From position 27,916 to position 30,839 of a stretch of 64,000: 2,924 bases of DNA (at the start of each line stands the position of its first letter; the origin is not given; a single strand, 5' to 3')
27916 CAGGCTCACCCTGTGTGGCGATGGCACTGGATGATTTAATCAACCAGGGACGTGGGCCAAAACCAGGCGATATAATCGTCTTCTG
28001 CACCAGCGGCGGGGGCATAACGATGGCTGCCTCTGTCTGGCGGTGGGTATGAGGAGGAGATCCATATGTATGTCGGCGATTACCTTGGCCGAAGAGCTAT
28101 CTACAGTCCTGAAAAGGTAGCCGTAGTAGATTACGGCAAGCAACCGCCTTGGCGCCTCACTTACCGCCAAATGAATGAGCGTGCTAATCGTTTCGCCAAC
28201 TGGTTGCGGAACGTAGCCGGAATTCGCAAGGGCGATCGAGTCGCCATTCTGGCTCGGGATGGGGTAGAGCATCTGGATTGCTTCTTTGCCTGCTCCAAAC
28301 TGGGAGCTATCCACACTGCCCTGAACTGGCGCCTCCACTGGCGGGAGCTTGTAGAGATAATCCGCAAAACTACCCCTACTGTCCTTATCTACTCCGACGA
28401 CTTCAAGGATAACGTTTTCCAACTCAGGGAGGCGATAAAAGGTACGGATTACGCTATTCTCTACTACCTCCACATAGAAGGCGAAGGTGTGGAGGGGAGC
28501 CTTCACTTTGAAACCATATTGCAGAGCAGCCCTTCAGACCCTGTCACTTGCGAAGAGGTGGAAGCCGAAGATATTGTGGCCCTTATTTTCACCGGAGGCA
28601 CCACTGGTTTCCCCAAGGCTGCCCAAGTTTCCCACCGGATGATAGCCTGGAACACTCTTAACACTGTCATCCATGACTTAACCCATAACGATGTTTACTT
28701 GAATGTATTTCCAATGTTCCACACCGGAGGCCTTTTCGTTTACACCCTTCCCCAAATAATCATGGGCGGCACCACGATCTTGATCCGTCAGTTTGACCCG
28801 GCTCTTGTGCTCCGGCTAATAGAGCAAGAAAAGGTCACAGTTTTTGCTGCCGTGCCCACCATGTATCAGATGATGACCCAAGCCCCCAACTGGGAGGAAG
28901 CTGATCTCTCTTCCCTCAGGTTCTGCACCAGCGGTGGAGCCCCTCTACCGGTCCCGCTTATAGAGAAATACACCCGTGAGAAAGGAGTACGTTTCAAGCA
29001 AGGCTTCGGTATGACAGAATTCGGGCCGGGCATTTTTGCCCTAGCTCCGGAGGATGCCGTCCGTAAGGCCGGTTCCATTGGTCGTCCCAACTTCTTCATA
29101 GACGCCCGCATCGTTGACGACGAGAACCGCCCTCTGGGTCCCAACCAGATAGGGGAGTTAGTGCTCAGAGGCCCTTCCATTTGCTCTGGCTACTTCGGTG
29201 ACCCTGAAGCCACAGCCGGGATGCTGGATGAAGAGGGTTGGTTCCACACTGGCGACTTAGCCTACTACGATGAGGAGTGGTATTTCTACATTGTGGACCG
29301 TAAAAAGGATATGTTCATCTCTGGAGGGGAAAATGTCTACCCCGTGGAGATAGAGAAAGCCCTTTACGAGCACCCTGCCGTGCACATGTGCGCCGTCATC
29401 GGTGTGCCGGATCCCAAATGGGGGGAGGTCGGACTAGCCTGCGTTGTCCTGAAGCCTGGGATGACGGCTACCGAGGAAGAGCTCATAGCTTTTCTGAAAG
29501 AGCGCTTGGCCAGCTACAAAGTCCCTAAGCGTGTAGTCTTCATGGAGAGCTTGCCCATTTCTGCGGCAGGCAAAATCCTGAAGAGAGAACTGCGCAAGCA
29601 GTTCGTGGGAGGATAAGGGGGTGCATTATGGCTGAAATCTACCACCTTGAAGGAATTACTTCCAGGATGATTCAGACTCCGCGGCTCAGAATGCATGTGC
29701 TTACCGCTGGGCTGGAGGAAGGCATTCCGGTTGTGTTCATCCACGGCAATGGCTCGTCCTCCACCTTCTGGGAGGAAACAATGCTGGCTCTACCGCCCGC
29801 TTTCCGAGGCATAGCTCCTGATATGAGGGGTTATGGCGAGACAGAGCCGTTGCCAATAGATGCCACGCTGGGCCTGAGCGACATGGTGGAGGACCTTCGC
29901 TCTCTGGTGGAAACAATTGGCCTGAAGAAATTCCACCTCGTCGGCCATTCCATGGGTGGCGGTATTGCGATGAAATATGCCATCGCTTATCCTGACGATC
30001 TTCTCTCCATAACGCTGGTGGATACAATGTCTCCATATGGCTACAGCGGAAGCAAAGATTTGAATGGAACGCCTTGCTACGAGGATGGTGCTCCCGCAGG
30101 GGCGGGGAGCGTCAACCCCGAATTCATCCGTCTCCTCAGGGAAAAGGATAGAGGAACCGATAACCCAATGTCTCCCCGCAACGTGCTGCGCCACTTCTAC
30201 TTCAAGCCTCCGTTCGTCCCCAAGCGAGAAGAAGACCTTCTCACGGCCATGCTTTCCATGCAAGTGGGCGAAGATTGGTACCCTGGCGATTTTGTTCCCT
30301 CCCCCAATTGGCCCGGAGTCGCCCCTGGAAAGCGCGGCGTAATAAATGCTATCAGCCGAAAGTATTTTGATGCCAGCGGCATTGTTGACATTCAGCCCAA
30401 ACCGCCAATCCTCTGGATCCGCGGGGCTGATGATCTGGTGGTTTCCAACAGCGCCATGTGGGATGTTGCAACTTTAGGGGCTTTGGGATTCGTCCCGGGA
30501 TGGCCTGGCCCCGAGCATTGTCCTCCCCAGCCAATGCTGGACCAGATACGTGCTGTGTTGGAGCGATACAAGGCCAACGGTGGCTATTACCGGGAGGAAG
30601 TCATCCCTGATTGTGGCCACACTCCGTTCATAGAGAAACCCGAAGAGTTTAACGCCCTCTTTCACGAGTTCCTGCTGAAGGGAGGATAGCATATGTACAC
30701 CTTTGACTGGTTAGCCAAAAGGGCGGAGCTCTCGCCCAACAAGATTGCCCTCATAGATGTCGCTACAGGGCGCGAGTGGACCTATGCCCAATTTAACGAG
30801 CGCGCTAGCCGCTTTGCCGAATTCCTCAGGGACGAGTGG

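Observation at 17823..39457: Candidate undescribed acyl-CoA-based small-molecule pathway: SARP-type regulator, DrrAB-like exporter, a 16-gene operon and a dedicated Liv-family importer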

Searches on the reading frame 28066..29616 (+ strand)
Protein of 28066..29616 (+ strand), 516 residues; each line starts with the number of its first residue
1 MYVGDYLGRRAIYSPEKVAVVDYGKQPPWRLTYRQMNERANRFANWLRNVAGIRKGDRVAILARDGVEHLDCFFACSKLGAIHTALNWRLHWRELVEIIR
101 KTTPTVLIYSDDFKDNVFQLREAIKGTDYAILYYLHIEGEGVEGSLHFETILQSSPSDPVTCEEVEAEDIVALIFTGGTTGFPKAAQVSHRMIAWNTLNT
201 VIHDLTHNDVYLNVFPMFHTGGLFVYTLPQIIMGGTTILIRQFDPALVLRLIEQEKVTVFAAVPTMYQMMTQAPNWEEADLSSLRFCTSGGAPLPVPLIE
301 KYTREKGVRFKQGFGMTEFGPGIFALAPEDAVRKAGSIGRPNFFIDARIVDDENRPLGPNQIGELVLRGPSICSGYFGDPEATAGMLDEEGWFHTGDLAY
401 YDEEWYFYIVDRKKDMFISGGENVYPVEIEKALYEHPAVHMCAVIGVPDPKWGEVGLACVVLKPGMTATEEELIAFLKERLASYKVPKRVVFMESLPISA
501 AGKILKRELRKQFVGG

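Call 3: search_protein_families(library=pfam, proteins=[window:28066-29616:+])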
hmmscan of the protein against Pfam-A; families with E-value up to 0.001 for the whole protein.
window:28066-29616:+ (516 aa): 2 families
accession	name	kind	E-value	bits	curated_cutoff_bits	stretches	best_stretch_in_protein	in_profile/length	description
PF00501.34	AMP-binding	-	2.4e-86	290.4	29.9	1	14-377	8-384/384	AMP-binding enzyme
PF13193.12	AMP-binding_C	-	1.1e-23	84.3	24.5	1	428-503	1-76/76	AMP-binding enzyme C-terminal domain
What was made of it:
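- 28066..29616 (+): ANL acyl-CoA ligase 2. It is the next matched gene downstream of the FabH-like gene in most relatives. AMP-binding 2.4e-86 (call 3).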

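Call 6: search_protein_families(library=ncbifam, proteins=[window:28066-29616:+], max_evalue=0.00001)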
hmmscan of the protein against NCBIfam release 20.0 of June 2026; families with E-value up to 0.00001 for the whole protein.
window:28066-29616:+ (516 aa): 106 families (the best 25 are shown)
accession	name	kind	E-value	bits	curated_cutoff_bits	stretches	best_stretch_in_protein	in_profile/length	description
NF004837.0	PRK06187.1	subfamily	6.7e-149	496.5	476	1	4-514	11-523/531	long-chain-fatty-acid--CoA ligase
NF006182.0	PRK08316.1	subfamily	2.2e-134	448.8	663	1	3-514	13-518/523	fatty acyl-CoA synthetase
NF005307.0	PRK06839.1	equivalog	2.5e-131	438.7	748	1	6-512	7-492/496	o-succinylbenzoate--CoA ligase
NF052269.1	Staph_lig_FadD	equivalog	2.1e-125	418.9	650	1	5-512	4-492/499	long-chain-fatty-acid--CoA ligase FadD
NF006572.0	PRK09088.1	equivalog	8.4e-113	377.6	696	2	157-513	129-487/491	acyl-CoA synthetase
NF005676.0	PRK07470.1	equivalog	9.8e-107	357.8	774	1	4-512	23-528/544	acyl-CoA synthetase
NF005801.1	PRK07656.1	equivalog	3.1e-106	356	657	1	28-510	24-500/500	FadD3 family acyl-CoA ligase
NF002966.0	PRK03640.1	equivalog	4.8e-104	348.6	556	1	5-512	6-479/483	o-succinylbenzoate--CoA ligase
NF006181.0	PRK08314.1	subfamily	4.3e-100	335.6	705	1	14-512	37-553/563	long-chain-fatty-acid--CoA ligase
NF005702.0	PRK07514.1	subfamily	2e-99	333.2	558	1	28-513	27-500/506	malonyl-CoA synthase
NF009233.0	PRK12583.1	subfamily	3.9e-98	329.3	832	2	164-512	197-549/558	fatty acid CoA ligase family protein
NF004114.0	PRK05605.1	equivalog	2.8e-97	326.4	766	2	143-513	193-569/575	long-chain-fatty-acid--CoA ligase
NF006020.0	PRK08162.1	subfamily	8.6e-95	318.1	677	1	5-512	23-537/545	acyl-CoA synthetase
NF004797.0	PRK06145.1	equivalog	3.7e-93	312.5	850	1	11-513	12-495/499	acyl-CoA synthetase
NF005714.0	PRK07529.1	subfamily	6.4e-93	312.2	632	1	26-512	59-575/640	acyl-CoA synthetase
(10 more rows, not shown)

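Call 24: search_solved_structures(query=window:28066-29616:+)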
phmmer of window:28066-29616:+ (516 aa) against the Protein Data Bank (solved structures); distinct sequences matched with E-value up to 0.001: 227 (the best 60 are shown).
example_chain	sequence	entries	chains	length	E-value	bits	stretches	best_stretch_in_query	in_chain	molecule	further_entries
8weu_A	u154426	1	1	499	5.9e-120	404.2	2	158-513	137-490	Fatty-acyl-CoA synthase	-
8wev_A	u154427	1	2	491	6.1e-120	404.1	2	158-513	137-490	Feruloyl-CoA Synthetase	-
3r44_A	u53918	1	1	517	2.2e-88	300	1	3-513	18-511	fatty acyl CoA synthetase FADD13 (FATTY-ACYL-CoA SYNTHETASE)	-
1ult_A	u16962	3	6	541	3.6e-77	263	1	5-513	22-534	long chain fatty acid-CoA ligase | long-chain-fatty-acid-CoA synthetase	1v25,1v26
3ivr_A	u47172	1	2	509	6.3e-75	255.6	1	8-506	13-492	Putative long-chain-fatty-acid CoA ligase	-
3a9u_A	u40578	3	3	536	3.9e-72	246.4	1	32-515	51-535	4-coumarate--CoA ligase | 4-coumarate:CoA ligase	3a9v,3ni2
5x8f_A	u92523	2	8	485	1.7e-71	244.2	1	6-511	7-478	2-succinylbenzoate--CoA ligase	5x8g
5bsw_A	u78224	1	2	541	1.8e-71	244.2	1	32-515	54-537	4-coumarate--CoA ligase 2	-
5buq_A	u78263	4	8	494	1.9e-71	244.1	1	6-511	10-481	2-succinylbenzoate--CoA ligase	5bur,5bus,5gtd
5bsm_A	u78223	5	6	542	3.4e-71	243.3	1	32-515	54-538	4-coumarate--CoA ligase 2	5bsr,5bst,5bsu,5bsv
4gxq_A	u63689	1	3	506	4.4e-71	242.9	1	30-513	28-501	Malonyl CoA synthetase, Benzoate-CoA ligase Chimeric protein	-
5u95_A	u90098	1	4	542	4.7e-71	242.8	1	32-515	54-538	4-coumarate--CoA ligase 2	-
8r2q_A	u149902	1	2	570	8.4e-71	242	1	8-513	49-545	Probable fatty-acid-CoA ligase FadD5 (Fatty-acid-CoA synthetase) (Fatty-acid-CoA synthase)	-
4fuq_A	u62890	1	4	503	8.1e-70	238.7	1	30-513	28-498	Malonyl CoA synthetase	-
4fut_A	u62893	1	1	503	5.5e-69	236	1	30-513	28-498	Malonyl CoA synthetase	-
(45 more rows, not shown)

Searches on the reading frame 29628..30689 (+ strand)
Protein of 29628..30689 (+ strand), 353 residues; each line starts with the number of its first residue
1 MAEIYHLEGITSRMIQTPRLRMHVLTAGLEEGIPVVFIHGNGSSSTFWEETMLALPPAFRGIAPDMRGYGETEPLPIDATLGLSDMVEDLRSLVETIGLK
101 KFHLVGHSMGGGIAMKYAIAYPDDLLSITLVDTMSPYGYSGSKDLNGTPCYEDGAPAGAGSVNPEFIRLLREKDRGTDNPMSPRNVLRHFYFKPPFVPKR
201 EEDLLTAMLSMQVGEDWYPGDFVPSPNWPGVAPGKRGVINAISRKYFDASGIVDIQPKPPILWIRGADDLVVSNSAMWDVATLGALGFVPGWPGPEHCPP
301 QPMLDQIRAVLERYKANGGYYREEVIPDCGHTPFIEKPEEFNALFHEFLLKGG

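Call 4: search_protein_families(library=pfam, proteins=[window:29628-30689:+])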
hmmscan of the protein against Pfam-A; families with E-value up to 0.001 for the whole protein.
window:29628-30689:+ (353 aa): 5 families
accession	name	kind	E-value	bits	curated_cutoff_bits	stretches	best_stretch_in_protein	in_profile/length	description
PF00561.26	Abhydrolase_1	-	1.7e-28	100.4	25.8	1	34-135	2-105/245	alpha/beta hydrolase fold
PF12697.13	Abhydrolase_6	-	2.4e-22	81.1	26.3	1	35-343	1-216/217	Alpha/beta hydrolase family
PF12146.15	Hydrolase_4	-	8.6e-13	48.6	27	1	35-128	7-104/239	Serine aminopeptidase, S33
PF06028.17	DUF915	-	1.9e-06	27.9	22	1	90-124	93-127/255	Alpha/beta hydrolase of unknown function (DUF915)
PF07819.20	PGAP1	-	0.00015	22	24.3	0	98-116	89-107/233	PGAP1-like alpha/beta domain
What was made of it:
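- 29628..30689 (+): Alpha/beta hydrolase 2, 353 aa with a large cap insertion. Abhydrolase_1 and Abhydrolase_6 (call 4).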

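Call 6: search_protein_families(library=ncbifam, proteins=[window:29628-30689:+], max_evalue=0.00001)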
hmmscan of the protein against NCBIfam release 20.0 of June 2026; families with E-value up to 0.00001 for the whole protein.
window:29628-30689:+ (353 aa): 24 families
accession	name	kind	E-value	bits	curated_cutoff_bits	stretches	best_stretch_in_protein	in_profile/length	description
NF050089.1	i_nPHAscl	equivalog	1.4e-28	99.8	300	1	34-142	20-126/288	intracellular short-chain-length polyhydroxyalkanoate depolymerase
NF011457.0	PRK14875.1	equivalog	2.1e-21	76.3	307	1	13-131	113-229/372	acetoin dehydrogenase dihydrolipoyllysine-residue acetyltransferase subunit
NF045632.1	hydroxlase_HsaD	equivalog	3.2e-19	69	400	1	9-130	11-134/290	4,5:9,10-diseco-3-hydroxy-5,9,17-trioxoandrosta-1(10),2-diene-4-oate hydrolase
TIGR03695.1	menH_SHCHC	equivalog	1.3e-17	64.1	208.55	1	34-133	4-104/252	2-succinyl-6-hydroxy-2,4-cyclohexadiene-1-carboxylate synthase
NF002938.0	PRK03592.1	equivalog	3.7e-17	62.6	241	1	12-134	12-130/298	haloalkane dehalogenase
TIGR03611.1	RutD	equivalog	5.6e-17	62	238.5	1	29-133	10-113/258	pyrimidine utilization protein D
NF051488.1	bifunc_PcaDC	exception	9.4e-17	61.2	390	1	25-138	5-116/375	bifunctional 3-oxoadipate enol-lactonase/4-carboxymuconolactone decarboxylase PcaDC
TIGR02427.1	protocat_pcaD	equivalog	9.7e-17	61.2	255.85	1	23-134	3-113/251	3-oxoadipate enol-lactonase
TIGR03056.1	bchO_mg_che_rel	equivalog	3.6e-14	52.5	172.55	1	12-120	8-115/278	alpha/beta fold hydrolase BchO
TIGR01250.1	pro_imino_pep_2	subfamily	4.8e-14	52.6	167.65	1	27-135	20-131/288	proline iminopeptidase-family hydrolase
NF051487.1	bifunc_PcaCD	exception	9.9e-14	51.2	430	1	10-140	148-278/413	bifunctional 4-carboxymuconolactone decarboxylase/3-oxoadipate enol-lactonase PcaCD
TIGR03343.1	biphenyl_bphD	equivalog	1.1e-11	44.5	462.15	1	20-131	20-132/282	2-hydroxy-6-oxo-6-phenylhexa-2,4-dienoate hydrolase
NF002873.0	PRK03204.1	equivalog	2.1e-10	40.4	466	1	9-133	13-134/286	haloalkane dehalogenase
NF002043.0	PRK00870.1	subfamily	3e-10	40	265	1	16-139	30-154/302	haloalkane dehalogenase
TIGR01249.1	pro_imino_pep_1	equivalog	4.9e-10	39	259.75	1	24-130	19-125/307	prolyl aminopeptidase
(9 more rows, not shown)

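Call 25: search_solved_structures(query=window:29628-30689:+)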
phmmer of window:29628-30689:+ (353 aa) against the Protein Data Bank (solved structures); distinct sequences matched with E-value up to 0.001: 305 (the best 60 are shown).
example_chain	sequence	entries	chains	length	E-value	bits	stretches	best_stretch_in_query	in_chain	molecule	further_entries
6i8w_A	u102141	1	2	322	1.3e-17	67.3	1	7-134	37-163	Alpha/beta fold hydrolase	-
8ynv_A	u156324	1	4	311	4.8e-17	65.4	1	35-151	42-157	poly(3-hydroxybutyrate) depolymerase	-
4uhh_A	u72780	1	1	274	5.6e-17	65.2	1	31-135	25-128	ESTERASE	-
4uhc_A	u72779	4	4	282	6.4e-17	65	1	31-135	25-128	ESTERASE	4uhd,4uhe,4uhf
8ynw_A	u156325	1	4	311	1.3e-16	64.1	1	35-151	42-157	Poly(3-hydroxybutyrate) depolymerase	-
4nvr_A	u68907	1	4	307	1.3e-14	57.4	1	30-133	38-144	Putative acyltransferase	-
7jqy_A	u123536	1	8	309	1.7e-14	57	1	12-136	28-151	Cif-like 1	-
7jqx_A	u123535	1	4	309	6.2e-14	55.2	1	12-136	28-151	Cif-like 1 wild-type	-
6sp5_A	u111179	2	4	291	8.3e-14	54.8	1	19-136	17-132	Haloalkane dehalogenase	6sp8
6ty7_A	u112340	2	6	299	8.4e-14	54.8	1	18-136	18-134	Haloalkane dehalogenase variant DhaA115 domain-swapped dimer type-1 | Haloalkane dehalogenase variant DhaA115 domain-swapped dimer type-2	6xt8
8oe2_A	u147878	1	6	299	8.4e-14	54.8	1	18-136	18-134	Haloalkane dehalogenase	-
3g9x_A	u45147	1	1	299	9.1e-14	54.6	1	19-137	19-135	Haloalkane dehalogenase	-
3fwh_A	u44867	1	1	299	9.1e-14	54.6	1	19-137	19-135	Haloalkane dehalogenase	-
4fwb_A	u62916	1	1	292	9.1e-14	54.6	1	20-137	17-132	Haloalkane dehalogenase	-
3rk4_A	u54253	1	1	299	9.1e-14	54.6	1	19-137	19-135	Haloalkane dehalogenase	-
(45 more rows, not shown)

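Call 61: find_homologous_proteins(query=window:29628-30689:+, max_evalue=1e-20)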
Query window:29628-30689:+ (353 aa): 3511 proteins with E <= 1e-20 among 6160 candidates; the best 120 are listed.
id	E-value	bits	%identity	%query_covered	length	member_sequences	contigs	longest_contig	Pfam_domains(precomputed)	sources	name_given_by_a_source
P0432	5.7e-244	827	100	100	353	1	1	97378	PF06028.18,PF12697.14,PF00561.27,PF12146.16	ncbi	-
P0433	8.9e-242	820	99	100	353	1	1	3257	PF06028.18,PF12697.14,PF00561.27,PF12146.16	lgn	-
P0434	1.1e-226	770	91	100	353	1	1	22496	PF06028.18,PF12697.14,PF00561.27,PF12146.16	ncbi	-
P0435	1.0e-216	737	87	100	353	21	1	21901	PF06028.18,PF12697.14,PF00561.27,PF07819.20,PF12146.16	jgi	-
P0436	4.8e-211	719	85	100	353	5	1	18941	PF12697.14,PF00561.27,PF12146.16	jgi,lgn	jgi:pimeloyl-ACP methyl ester carboxylesterase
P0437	3.2e-206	703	82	99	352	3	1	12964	PF12697.14,PF00561.27,PF12146.16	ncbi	-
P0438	3.4e-206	703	83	98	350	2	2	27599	PF06028.18,PF12697.14,PF00561.27,PF12146.16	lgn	-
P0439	4.7e-206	702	82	99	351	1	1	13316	PF12697.14,PF00561.27,PF12146.16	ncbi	-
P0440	3.0e-205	700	83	99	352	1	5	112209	PF12697.14,PF00561.27,PF12146.16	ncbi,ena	ncbi:MAG: alpha/beta fold hydrolase [Anaerolineae bacterium]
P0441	3.1e-205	700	82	99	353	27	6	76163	PF06028.18,PF12697.14,PF00561.27,PF12146.16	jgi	jgi:pimeloyl-ACP methyl ester carboxylesterase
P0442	5.2e-205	699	84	99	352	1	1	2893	PF12697.14,PF00561.27,PF12146.16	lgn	-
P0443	5.6e-205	699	83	99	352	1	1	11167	PF12697.14,PF00561.27,PF12146.16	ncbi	ncbi:MAG: alpha/beta fold hydrolase [Anaerolineae bacterium]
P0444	7.1e-205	698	83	99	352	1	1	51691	PF12697.14,PF00561.27,PF12146.16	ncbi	-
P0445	1.6e-204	697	82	100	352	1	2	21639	PF12697.14,PF03096.21,PF00561.27,PF12146.16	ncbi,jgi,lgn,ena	-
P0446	1.9e-204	697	82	100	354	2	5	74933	PF06028.18,PF12697.14,PF00561.27,PF12146.16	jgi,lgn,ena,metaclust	metaclust:\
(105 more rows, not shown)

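Call 63: find_encoding_contigs(protein=P0432, flank=1000, max_places=2)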
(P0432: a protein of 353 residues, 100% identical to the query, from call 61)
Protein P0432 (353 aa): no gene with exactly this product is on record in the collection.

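Call 69: predict_structure(alignment_id=A2)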
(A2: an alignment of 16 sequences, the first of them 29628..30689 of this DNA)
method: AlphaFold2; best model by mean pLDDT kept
length: 353 residues; sequences in the alignment: 16
mean_pLDDT: 72.2   pTM: 0.78
mean pLDDT of the five models: 72.2, 71.3, 71.2, 71.2, 69.3
residues with pLDDT >= 90: 101; 70-90: 93; 50-70: 89; < 50: 70
segments of 3 or more residues with pLDDT < 50: 68-73, 77-79, 152-161, 216-244, 275-290
pLDDT, mean of each block of 10 residues (from residue 1): 67 83 87 89 65 94 70 46 75 92 89 89 96 68 64 45 62 81 69 61 66 47 44 43 60 94 87 50 42 57 78 96 91 87 96 66
secondary structure, 60 per line:
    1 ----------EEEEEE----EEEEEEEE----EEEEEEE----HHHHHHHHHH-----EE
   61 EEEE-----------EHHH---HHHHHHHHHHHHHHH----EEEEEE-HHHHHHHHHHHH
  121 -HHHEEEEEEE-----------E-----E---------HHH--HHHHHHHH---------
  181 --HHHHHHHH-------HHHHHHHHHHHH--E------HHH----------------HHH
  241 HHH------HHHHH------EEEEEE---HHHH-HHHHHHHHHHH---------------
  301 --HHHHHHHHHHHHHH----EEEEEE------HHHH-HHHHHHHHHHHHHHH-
elements in order: E11-16 E21-28 E33-39 H44-53 E59-64 H83-97 E102-107 H109-120 E125-131 H164-171 H183-190 H198-209 H238-243 H250-254 E261-266 H270-273 H275-285 H303-316 E321-326 H333-336 H338-352

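Call 71: fold_search(model_id=the predicted structure, library=pdb)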
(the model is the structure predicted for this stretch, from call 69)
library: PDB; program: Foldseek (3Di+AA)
matches with E <= 10: 1935; with E <= 0.001: 1771
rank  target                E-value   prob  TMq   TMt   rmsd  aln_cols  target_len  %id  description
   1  8ynv_C                4.9e-17  1.00  0.59  0.69   7.6       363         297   22  Poly(3-hydroxybutyrate) depolymerase PhaZ from Bacillus thuringiensis (released 2024-12-11)
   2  8ynv_A                8.9e-17  1.00  0.59  0.69   7.3       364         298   22  Poly(3-hydroxybutyrate) depolymerase PhaZ from Bacillus thuringiensis (released 2024-12-11)
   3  8ynv_B                9.5e-17  1.00  0.60  0.70   7.3       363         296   22  Poly(3-hydroxybutyrate) depolymerase PhaZ from Bacillus thuringiensis (released 2024-12-11)
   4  8ynw_A                1.2e-16  1.00  0.59  0.69   7.3       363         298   22  S102A mutant of poly(3-hydroxybutyrate) depolymerase PhaZ from Bacillus thuringiensis (released 2024-12-11)
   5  6i8w_A                2.0e-16  1.00  0.59  0.67   6.1       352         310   19  Crystal structure of a membrane phospholipase A, a novel bacterial virulence factor (released 2019-11-27)
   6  8ynw_B                2.5e-16  1.00  0.58  0.68   7.6       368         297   21  S102A mutant of poly(3-hydroxybutyrate) depolymerase PhaZ from Bacillus thuringiensis (released 2024-12-11)
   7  8ynw_D                4.3e-16  1.00  0.60  0.70   7.3       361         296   22  S102A mutant of poly(3-hydroxybutyrate) depolymerase PhaZ from Bacillus thuringiensis (released 2024-12-11)
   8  4x00_A                2.6e-15  1.00  0.59  0.75   5.7       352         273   21  X-ray crystal structure of a putative aryl esterase from Burkholderia cenocepacia (released 2014-12-03)
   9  7ots_A                4.2e-15  1.00  0.53  0.62   7.2       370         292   16  Crystal structure of human Monoacylglycerol Lipase ABHD6 in complex with oleic acid and octyl glucoside (released 2021-06-23)
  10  7ots_B                6.0e-15  1.00  0.53  0.65   7.0       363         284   16  Crystal structure of human Monoacylglycerol Lipase ABHD6 in complex with oleic acid and octyl glucoside (released 2021-06-23)
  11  4lxh                  9.1e-15  1.00  0.55  0.68   6.5       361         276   18  Crystal Structure of the S105A mutant of a carbon-carbon bond hydrolase, DxnB2 from Sphingomonas wittichii RW1, in compl (released 2013-09-18)
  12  5nfq                  9.1e-15  1.00  0.52  0.61   7.5       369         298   20  Novel epoxide hydrolases belonging to the alpha/beta hydrolases superfamily in metagenomes from hot environments (released 2018-05-16)
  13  4opm_A                1.8e-14  1.00  0.60  0.70   5.2       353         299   19  Crystal structure of a putative lipase (lip1) from Acinetobacter baumannii AYE at 1.70 A resolution (released 2014-02-19)
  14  2r11_A                1.9e-14  1.00  0.54  0.66   7.0       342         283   18  Crystal structure of putative hydrolase (2632844) from Bacillus subtilis at 1.96 A resolution (released 2007-09-04)
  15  2r11_D                1.9e-14  1.00  0.54  0.65   7.4       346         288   18  Crystal structure of putative hydrolase (2632844) from Bacillus subtilis at 1.96 A resolution (released 2007-09-04)
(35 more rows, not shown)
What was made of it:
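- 29628..30689 (+): The Foldseek top hit is B. thuringiensis PhaZ 8YNV at 5e-17 (call 71).
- On Intracellular scl-PHA depolymerase (Bacillus PhaZ type): The fold-search top hit has 22% identity (call 71).
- The PhaZ similarity of abh2 is weak (22% identity, cap domain poorly modelled, calls 69, 71).
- Tried and rejected: The abh2 structure model has a poorly predicted cap domain (pLDDT 72), so its fold matches say little about the substrate (calls 69, 71).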
